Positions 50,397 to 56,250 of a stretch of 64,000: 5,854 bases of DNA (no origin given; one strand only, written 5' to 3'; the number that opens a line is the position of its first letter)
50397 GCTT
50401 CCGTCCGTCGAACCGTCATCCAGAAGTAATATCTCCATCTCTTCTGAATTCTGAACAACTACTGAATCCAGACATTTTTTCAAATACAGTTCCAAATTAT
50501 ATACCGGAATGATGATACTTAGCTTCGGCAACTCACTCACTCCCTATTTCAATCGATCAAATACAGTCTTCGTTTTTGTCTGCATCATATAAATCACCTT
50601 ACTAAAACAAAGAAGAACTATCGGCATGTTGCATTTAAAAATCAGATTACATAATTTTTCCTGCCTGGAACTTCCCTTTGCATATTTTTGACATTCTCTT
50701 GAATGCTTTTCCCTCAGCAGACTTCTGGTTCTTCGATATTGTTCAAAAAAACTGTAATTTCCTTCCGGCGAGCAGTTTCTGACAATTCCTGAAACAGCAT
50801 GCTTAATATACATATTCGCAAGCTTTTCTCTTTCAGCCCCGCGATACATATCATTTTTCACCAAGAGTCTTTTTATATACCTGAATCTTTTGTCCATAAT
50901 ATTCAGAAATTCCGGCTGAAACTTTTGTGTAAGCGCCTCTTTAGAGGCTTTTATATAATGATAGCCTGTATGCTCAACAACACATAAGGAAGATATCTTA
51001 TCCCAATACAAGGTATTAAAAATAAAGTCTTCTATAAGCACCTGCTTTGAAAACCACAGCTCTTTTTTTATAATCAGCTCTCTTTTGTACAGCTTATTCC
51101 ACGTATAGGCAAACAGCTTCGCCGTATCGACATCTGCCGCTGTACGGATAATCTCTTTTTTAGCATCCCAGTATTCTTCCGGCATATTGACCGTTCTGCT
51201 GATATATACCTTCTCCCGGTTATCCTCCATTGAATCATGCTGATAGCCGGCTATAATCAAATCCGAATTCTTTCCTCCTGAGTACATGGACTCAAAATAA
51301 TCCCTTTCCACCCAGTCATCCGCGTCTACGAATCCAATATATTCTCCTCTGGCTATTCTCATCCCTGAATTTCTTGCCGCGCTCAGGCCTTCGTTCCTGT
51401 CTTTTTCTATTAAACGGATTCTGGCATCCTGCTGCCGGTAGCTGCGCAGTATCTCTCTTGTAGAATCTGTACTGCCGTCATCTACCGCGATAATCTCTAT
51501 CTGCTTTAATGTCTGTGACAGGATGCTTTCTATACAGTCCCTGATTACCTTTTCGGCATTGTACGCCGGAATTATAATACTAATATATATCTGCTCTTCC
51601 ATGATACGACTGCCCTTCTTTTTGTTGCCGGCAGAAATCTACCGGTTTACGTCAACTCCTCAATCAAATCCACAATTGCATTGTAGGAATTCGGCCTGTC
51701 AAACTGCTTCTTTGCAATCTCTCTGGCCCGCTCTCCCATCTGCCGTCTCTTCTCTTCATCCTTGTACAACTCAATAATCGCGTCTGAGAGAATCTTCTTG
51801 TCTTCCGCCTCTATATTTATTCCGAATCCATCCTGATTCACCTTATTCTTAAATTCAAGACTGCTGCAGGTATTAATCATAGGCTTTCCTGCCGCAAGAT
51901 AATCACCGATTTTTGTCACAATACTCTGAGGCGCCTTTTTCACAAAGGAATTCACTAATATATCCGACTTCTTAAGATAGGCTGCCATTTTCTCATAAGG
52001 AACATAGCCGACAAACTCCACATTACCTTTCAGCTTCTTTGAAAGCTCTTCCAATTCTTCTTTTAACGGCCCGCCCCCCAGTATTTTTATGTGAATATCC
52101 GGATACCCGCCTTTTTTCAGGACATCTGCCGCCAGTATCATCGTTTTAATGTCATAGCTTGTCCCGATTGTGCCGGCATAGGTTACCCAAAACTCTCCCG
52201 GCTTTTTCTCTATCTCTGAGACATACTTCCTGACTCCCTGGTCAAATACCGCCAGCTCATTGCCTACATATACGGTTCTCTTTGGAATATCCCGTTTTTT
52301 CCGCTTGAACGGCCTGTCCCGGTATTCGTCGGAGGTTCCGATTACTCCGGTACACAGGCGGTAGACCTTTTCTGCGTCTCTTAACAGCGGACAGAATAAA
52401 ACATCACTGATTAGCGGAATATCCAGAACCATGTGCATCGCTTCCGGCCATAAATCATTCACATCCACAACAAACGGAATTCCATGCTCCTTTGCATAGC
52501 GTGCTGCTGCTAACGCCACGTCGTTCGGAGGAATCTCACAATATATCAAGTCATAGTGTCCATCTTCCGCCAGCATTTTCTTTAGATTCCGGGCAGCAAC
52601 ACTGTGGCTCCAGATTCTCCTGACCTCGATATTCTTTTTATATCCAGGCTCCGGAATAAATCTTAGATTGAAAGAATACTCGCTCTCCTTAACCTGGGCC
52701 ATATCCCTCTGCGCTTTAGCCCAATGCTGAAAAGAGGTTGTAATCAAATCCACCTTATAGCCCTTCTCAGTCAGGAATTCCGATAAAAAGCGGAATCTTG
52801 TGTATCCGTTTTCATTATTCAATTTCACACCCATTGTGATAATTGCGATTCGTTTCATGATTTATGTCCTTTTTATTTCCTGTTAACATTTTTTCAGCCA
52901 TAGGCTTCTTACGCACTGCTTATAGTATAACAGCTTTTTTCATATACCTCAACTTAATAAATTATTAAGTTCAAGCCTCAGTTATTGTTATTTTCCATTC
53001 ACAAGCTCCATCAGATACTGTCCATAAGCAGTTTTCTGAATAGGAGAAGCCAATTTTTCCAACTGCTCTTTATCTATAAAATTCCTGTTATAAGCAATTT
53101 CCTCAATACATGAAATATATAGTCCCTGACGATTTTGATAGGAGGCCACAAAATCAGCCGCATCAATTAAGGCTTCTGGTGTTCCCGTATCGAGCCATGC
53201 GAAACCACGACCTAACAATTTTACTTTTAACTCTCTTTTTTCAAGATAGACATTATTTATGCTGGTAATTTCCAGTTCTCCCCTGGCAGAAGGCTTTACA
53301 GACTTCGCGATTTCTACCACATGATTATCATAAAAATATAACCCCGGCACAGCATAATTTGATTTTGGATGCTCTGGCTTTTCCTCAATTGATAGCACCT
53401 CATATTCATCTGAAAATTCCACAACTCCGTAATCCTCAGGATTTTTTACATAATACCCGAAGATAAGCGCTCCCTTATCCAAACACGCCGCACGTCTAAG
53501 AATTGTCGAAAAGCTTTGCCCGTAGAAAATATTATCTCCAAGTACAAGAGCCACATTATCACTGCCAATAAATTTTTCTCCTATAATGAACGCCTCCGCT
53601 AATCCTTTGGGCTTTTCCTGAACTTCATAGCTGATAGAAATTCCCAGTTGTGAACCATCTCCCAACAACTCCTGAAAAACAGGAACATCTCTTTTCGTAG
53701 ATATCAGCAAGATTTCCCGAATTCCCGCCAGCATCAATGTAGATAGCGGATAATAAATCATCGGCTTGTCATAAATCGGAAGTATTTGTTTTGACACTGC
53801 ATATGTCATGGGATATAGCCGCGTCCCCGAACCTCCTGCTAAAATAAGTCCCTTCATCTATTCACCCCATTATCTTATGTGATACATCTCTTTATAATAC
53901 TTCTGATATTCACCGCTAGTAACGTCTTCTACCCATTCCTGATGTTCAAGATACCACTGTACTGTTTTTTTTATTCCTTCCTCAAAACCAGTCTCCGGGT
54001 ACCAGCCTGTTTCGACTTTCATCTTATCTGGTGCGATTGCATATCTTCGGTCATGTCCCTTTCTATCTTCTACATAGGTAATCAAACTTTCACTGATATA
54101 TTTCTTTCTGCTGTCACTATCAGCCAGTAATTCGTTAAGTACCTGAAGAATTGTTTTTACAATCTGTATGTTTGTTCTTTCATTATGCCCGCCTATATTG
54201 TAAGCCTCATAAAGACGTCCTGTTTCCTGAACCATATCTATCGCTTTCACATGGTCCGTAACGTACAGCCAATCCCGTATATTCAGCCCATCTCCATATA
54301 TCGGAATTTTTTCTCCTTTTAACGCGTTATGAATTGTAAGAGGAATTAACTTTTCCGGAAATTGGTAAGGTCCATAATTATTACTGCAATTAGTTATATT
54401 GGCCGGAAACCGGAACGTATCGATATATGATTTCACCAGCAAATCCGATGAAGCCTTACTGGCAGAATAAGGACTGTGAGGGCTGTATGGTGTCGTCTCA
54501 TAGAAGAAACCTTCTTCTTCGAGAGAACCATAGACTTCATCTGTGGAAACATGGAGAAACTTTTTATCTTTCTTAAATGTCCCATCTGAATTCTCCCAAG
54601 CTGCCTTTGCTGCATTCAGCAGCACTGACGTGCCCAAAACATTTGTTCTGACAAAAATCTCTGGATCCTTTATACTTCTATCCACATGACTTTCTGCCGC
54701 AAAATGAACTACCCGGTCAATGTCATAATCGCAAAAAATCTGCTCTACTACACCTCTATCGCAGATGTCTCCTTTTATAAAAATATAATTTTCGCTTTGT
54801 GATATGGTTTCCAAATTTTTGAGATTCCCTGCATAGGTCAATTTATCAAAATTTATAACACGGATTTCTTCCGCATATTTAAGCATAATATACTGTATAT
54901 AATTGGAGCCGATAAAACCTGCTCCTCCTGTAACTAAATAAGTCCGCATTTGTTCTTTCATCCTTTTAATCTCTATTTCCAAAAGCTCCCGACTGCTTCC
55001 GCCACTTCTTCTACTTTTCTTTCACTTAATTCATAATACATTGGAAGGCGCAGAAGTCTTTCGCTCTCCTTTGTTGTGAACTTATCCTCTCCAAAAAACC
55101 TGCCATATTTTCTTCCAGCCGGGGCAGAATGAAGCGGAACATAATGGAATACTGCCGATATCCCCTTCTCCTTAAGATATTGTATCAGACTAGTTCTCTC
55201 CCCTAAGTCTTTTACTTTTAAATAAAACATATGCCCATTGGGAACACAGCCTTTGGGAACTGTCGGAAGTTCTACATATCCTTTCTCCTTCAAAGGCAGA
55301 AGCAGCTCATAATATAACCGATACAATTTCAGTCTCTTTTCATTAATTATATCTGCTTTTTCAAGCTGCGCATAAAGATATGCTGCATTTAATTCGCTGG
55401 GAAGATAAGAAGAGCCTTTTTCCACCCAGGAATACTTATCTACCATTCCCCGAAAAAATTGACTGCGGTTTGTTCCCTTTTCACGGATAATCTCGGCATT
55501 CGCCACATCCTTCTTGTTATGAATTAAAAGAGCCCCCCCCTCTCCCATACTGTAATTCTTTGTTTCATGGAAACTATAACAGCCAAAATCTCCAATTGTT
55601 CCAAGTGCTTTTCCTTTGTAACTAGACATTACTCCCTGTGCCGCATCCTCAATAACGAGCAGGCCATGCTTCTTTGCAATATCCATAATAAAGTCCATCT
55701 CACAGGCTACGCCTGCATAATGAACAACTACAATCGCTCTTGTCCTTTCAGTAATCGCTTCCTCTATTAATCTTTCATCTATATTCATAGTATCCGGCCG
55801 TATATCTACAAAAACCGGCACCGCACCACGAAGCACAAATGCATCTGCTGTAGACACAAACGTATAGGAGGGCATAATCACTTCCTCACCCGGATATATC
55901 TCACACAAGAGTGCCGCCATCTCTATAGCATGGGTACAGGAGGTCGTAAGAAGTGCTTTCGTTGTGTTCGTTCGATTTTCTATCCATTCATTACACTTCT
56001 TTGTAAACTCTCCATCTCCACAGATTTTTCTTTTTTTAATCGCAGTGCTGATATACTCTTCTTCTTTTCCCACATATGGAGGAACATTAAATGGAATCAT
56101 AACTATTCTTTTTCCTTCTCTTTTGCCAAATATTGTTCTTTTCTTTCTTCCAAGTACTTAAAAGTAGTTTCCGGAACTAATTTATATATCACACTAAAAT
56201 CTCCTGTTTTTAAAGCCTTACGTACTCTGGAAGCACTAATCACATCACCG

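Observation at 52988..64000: Near-gapless operon joins dTDP-4-amino-4,6-dideoxyhexose synthesis to ATP-dependent acylation enzymes and a lipid-carrier decoration route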

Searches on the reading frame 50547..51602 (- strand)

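Call 56: search_protein_families(library=pfam, proteins=[window:50547-51602:-], max_evalue=0.001)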
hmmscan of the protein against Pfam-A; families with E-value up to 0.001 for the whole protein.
window:50547-51602:- (352 aa): 4 families
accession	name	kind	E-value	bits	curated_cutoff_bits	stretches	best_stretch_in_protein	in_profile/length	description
PF00535.33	Glycos_transf_2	-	8.8e-41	140.1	23.3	1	8-177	1-164/168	Glycosyl transferase family 2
PF10111.15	Glyco_tranf_2_2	-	2.8e-15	57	27.3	1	8-108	1-104/276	Glycosyltransferase like family 2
PF13641.12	Glyco_tranf_2_3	-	4.2e-11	43.7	27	1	7-119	3-120/230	Glycosyltransferase like family 2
PF13704.12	Glyco_tranf_2_4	-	0.00012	22.9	27.5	1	18-96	5-82/98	Glycosyl transferase family 2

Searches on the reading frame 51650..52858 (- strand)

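Call 56: search_protein_families(library=pfam, proteins=[window:51650-52858:-], max_evalue=0.001)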
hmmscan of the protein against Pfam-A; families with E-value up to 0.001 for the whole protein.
window:51650-52858:- (403 aa): 5 families
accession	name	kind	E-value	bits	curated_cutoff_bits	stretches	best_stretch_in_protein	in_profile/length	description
PF00534.26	Glycos_transf_1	-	1.7e-18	67.2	26.4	1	215-380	8-171/172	Glycosyl transferases group 1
PF13692.12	Glyco_trans_1_4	-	1.2e-14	55.2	27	1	226-367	5-142/142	Glycosyl transferases group 1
PF13524.12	Glyco_trans_1_2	-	5e-08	33.5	25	1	253-386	13-133/144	Glycosyl transferase-like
PF13439.12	Glyco_transf_4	-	2e-05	25.1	28.5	1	25-181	11-146/170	Glycosyltransferase Family 4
PF13579.12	Glyco_trans_4_4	-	0.0005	20.9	29.7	1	25-140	10-108/158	Glycosyl transferase 4-like domain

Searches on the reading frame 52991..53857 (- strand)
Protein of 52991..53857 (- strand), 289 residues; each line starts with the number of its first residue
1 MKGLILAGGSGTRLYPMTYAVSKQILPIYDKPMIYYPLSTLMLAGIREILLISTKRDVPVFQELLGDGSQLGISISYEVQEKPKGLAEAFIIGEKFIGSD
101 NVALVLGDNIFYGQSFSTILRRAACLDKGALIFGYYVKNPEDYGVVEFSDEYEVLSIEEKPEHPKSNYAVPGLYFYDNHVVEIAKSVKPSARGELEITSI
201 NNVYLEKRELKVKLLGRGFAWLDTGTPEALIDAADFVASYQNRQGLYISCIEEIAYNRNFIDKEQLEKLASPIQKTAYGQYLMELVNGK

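Call 7: search_protein_families(library=pfam, proteins=[window:52991-53857:-], max_evalue=0.01)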
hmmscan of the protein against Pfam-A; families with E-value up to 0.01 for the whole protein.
window:52991-53857:- (289 aa): 2 families
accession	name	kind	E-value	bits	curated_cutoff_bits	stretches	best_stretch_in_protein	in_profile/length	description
PF00483.29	NTP_transferase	-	1.4e-74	251.3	21.2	1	2-238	1-243/245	Nucleotidyl transferase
PF12804.13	NTP_transf_3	-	9.4e-07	29.6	27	1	3-124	1-111/160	MobA-like NTP transferase domain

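Call 8: search_protein_families(library=ncbifam, proteins=[window:52991-53857:-], max_evalue=0.01)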
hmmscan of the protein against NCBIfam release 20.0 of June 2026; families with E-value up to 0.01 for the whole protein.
window:52991-53857:- (289 aa): 31 families (the best 25 are shown)
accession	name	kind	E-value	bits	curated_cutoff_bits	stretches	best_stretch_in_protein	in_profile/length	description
TIGR01207.1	rmlA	equivalog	1.8e-144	480.2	360.65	1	2-286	1-285/286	glucose-1-phosphate thymidylyltransferase RfbA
NF012024.0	PRK15480.1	equivalog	4.2e-132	439.7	588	1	2-288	5-291/292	glucose-1-phosphate thymidylyltransferase RfbA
TIGR01208.1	rmlA_long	equivalog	9e-56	189.2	320.25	1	2-237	1-234/353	glucose-1-phosphate thymidylyltransferase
TIGR03992.1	Arch_glmU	subfamily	2e-43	148.8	292.1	1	1-238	1-228/393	bifunctional sugar-1-phosphate nucleotidylyltransferase/acetyltransferase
NF041173.1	Sug_nt_acttase_Thmprot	equivalog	3.4e-32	111.9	600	1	1-239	1-229/405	bifunctional sugar-1-phosphate nucleotidylyltransferase/acetyltransferase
NF041313.1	UDPGP_AglF_Halo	equivalog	1e-30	106.9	400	1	1-207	1-205/234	UTP--glucose-1-phosphate uridylyltransferase AglF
NF052502.1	man1P_GTase_Rv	exception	1.9e-25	89.5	440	1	3-239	3-233/352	mannose-1-phosphate guanylyltransferase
TIGR01099.1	galU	equivalog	9.9e-24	84.3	326.8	2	73-217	94-248/261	UTP--glucose-1-phosphate uridylyltransferase GalU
NF045761.1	NAMPUrTaseMurU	equivalog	2.1e-16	60.5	250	1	1-231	1-221/226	N-acetylmuramate alpha-1-phosphate uridylyltransferase MurU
NF009928.0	PRK13389.1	equivalog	2.5e-13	49.8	548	1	2-53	10-61/302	UTP--glucose-1-phosphate uridylyltransferase GalU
NF049965.1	GlMnHpPGnyltfHddC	equivalog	1.1e-11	44.8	300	1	1-181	1-172/221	D-glycero-D-manno-heptose 1-phosphate guanosyltransferase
NF007516.0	PRK10122.1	equivalog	2.7e-11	43.2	534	1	2-54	5-57/297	UTP--glucose-1-phosphate uridylyltransferase GalF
NF003670.0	PRK05293.1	equivalog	2.5e-10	39.9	470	1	3-183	7-203/382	glucose-1-phosphate adenylyltransferase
TIGR01105.1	galF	equivalog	2.2e-09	36.9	659.2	1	2-54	5-57/297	GalU regulator GalF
NF041135.1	IPPtranDIPPsyn_Thcocales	equivalog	3e-09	36.4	580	1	1-237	1-217/419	bifunctional L-myo-inositol-1-phosphate cytidylyltransferase/CDP-L-myo-inositol myo-inositolphosphotransferase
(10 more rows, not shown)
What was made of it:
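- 52988..53857 (-): RfbA, glucose-1-phosphate thymidylyltransferase (289 aa). TIGR01207 480 bits (cut-off 361) (call 8).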

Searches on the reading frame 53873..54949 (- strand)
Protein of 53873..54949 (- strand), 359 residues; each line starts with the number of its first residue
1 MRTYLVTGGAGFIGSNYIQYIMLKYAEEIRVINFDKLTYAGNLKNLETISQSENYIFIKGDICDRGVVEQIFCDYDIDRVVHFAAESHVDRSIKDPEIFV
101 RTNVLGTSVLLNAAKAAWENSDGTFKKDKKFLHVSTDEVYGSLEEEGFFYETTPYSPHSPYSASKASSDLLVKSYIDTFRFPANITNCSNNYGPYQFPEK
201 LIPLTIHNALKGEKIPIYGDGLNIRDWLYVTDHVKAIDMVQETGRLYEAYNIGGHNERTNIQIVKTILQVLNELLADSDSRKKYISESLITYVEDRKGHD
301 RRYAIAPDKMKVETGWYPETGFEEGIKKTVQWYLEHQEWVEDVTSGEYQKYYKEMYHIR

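Call 7: search_protein_families(library=pfam, proteins=[window:53873-54949:-], max_evalue=0.01)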
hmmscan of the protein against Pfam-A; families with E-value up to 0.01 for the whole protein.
window:53873-54949:- (359 aa): 7 families
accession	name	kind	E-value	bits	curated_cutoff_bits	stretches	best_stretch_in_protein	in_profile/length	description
PF16363.11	GDP_Man_Dehyd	-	8.4e-90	302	27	1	5-329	1-332/332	GDP-mannose 4,6 dehydratase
PF01370.27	Epimerase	-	3e-62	210.6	20.9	1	5-253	2-240/240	NAD dependent epimerase/dehydratase family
PF01073.25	3Beta_HSD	-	7.5e-15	55.1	22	1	5-233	1-221/280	3-beta hydroxysteroid dehydrogenase/isomerase family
PF02719.21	Polysacc_synt_2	-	2.1e-14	53.9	20.2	1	5-117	2-118/293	Polysaccharide biosynthesis protein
PF07993.18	NAD_binding_4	-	8.9e-10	38.6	20.1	1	7-189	2-205/258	Male sterility protein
PF04321.23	RmlD_sub_bind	-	2.4e-09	37.1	27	1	5-176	4-140/287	RmlD substrate binding domain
PF08659.16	KR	-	0.0048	17.3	22.6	1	3-84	2-89/180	KR domain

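Call 8: search_protein_families(library=ncbifam, proteins=[window:53873-54949:-], max_evalue=0.01)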
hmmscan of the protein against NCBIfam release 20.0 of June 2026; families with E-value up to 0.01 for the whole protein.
window:53873-54949:- (359 aa): 26 families (the best 25 are shown)
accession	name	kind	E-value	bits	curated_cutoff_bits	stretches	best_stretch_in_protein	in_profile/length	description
TIGR01181.1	dTDP_gluc_dehyt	equivalog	4.9e-142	472.7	365.1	1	4-342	2-320/321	dTDP-glucose 4,6-dehydratase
NF007490.0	PRK10084.1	subfamily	2.1e-130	434.9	649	1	4-356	3-357/361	dTDP-glucose 4,6-dehydratase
NF007582.0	PRK10217.1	equivalog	3.6e-130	434.2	698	1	1-350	1-348/355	dTDP-glucose 4,6-dehydratase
TIGR04180.1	EDH_00030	hypoth_equivalog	1.5e-35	122.7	475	1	5-273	2-258/297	NAD-dependent 4,6-dehydratase LegB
TIGR01179.1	galE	equivalog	3.3e-31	108.4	262.3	1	5-337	3-329/332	UDP-glucose 4-epimerase GalE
TIGR02622.1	CDP_4_6_dhtase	equivalog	6.5e-28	97.9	278.45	1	3-343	6-343/352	CDP-glucose 4,6-dehydratase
NF011728.1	PRK15181.1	equivalog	2.5e-23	82.6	760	1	3-336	17-340/348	Vi polysaccharide biosynthesis UDP-N-acetylglucosaminuronic acid C-4 epimerase TviC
NF007956.0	PRK10675.1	subfamily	2.3e-19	69.7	394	1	4-336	3-332/338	UDP-glucose 4-epimerase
TIGR02197.1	heptose_epim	equivalog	1.2e-18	67.4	274.6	1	5-335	2-315/316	ADP-glyceromanno-heptose 6-epimerase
TIGR01472.1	gmd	equivalog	2.6e-16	59.7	415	1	50-331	51-336/342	GDP-mannose 4,6-dehydratase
TIGR03466.1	HpnA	hypoth_equivalog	7.3e-13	48.1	367.65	1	4-273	3-244/327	hopanoid-associated sugar epimerase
NF043036.1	ErythonDh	equivalog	6.7e-12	45.2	325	1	5-175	4-163/321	D-erythronate dehydrogenase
TIGR03589.1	PseB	equivalog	1.5e-10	40.5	407.75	1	3-114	6-112/324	UDP-N-acetylglucosamine 4,6-dehydratase (inverting)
NF052578.1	StrlDmthSdmBMthl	equivalog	2.6e-10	40.5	600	1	3-289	2-258/328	sterol demethylase protein SdmB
TIGR01214.1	rmlD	equivalog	8.6e-09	34.9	224.05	1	5-178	3-141/285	dTDP-4-dehydrorhamnose reductase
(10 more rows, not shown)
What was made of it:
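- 53870..54949 (-): RfbB, dTDP-glucose 4,6-dehydratase (359 aa from the ATG at 54949). TIGR01181 473 bits (cut-off 365) (call 8).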

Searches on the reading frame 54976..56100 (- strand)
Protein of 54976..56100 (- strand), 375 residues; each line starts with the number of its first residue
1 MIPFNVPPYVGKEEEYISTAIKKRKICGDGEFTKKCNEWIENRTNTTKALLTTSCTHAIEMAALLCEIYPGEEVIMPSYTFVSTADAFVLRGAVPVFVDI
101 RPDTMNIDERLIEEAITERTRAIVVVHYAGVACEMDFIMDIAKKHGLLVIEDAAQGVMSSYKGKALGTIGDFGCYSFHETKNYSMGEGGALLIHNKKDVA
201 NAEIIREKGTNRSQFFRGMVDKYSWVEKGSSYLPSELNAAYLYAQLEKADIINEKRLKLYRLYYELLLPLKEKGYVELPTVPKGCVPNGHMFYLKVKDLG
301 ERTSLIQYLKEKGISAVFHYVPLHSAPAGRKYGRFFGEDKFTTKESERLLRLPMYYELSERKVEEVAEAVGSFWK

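Call 7: search_protein_families(library=pfam, proteins=[window:54976-56100:-], max_evalue=0.01)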
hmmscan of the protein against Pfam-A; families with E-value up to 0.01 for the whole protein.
window:54976-56100:- (375 aa): 4 families
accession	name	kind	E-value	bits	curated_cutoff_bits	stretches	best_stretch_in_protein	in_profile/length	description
PF01041.23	DegT_DnrJ_EryC1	-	8.3e-83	279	19.8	1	13-370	7-359/360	DegT/DnrJ/EryC1/StrS aminotransferase family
PF00155.27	Aminotran_1_2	-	2.2e-10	40.7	19.7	1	28-158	39-191/361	Aminotransferase class I and II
PF00266.25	Aminotran_5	-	2e-05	24.2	21.5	1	35-159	51-182/371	Aminotransferase class-V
PF01276.26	OKR_DC_1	-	0.0036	16.5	27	0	35-157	70-208/417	Orn/Lys/Arg decarboxylase, major domain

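Call 8: search_protein_families(library=ncbifam, proteins=[window:54976-56100:-], max_evalue=0.01)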
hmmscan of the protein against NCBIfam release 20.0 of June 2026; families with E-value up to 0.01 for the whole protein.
window:54976-56100:- (375 aa): 31 families (the best 25 are shown)
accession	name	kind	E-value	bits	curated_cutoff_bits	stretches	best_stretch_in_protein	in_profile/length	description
NF008687.0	PRK11706.1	equivalog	3e-190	631.8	375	1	1-373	1-373/375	dTDP-4-amino-4,6-dideoxygalactose transaminase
TIGR02379.1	ECA_wecE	subfamily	1.1e-189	630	434.85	1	1-370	1-371/376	dTDP-4-amino-4,6-dideoxy-D-glucose transaminase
TIGR03588.1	PseC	equivalog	7.6e-56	189.6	423.5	1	24-370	23-376/380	UDP-4-amino-4,6-dideoxy-N-acetyl-beta-L-altrosamine transaminase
NF008658.2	PRK11658.1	equivalog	1.7e-53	181.6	631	1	26-371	28-374/379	UDP-4-amino-4-deoxy-L-arabinose aminotransferase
TIGR04181.1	NHT_00031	hypoth_equivalog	1.1e-51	175.8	420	1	2-353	1-357/359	LegC family aminotransferase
NF011936.0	PRK15407.1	equivalog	1.7e-38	132.5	423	1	62-369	98-431/440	lipopolysaccharide biosynthesis protein RfbH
TIGR04427.1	PLP_DesI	equivalog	4.1e-33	115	650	1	17-213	38-232/390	dTDP-4-dehydro-6-deoxyglucose aminotransferase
NF005817.0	PRK07683.1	equivalog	1e-10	40.9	575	1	46-150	89-198/387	aminotransferase A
NF005816.0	PRK07682.1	equivalog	4.3e-09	35.5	620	1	47-153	91-203/390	aminotransferase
NF041364.1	GntC_guanitoxin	equivalog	1.8e-08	33.7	415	1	46-154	60-175/356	guanitoxin biosynthesis PLP-dependent (S)-gamma-hydroxy-L-arginine cyclodehydratase GntC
NF006569.0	PRK09082.1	subfamily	3.3e-08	33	420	1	41-126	85-170/386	methionine aminotransferase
NF006488.0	PRK08912.1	equivalog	3.5e-08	32.8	498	1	46-151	87-197/387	aminotransferase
NF005855.0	PRK07777.1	equivalog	2.1e-07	30.6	553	1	45-153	88-203/391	pyridoxal phosphate-dependent aminotransferase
NF004621.0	PRK05957.1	equivalog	3.2e-07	29.4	498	1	44-154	86-201/389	pyridoxal phosphate-dependent aminotransferase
NF004770.0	PRK06108.1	subfamily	6.9e-07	28.4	422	1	42-153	92-210/396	pyridoxal phosphate-dependent aminotransferase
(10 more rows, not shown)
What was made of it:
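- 54973..56100 (-): WecE-type dTDP-4-keto-6-deoxyglucose 4-aminotransferase (375 aa). NF008687 632 bits (cut-off 375) and TIGR02379 630 bits (cut-off 435) (call 8).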
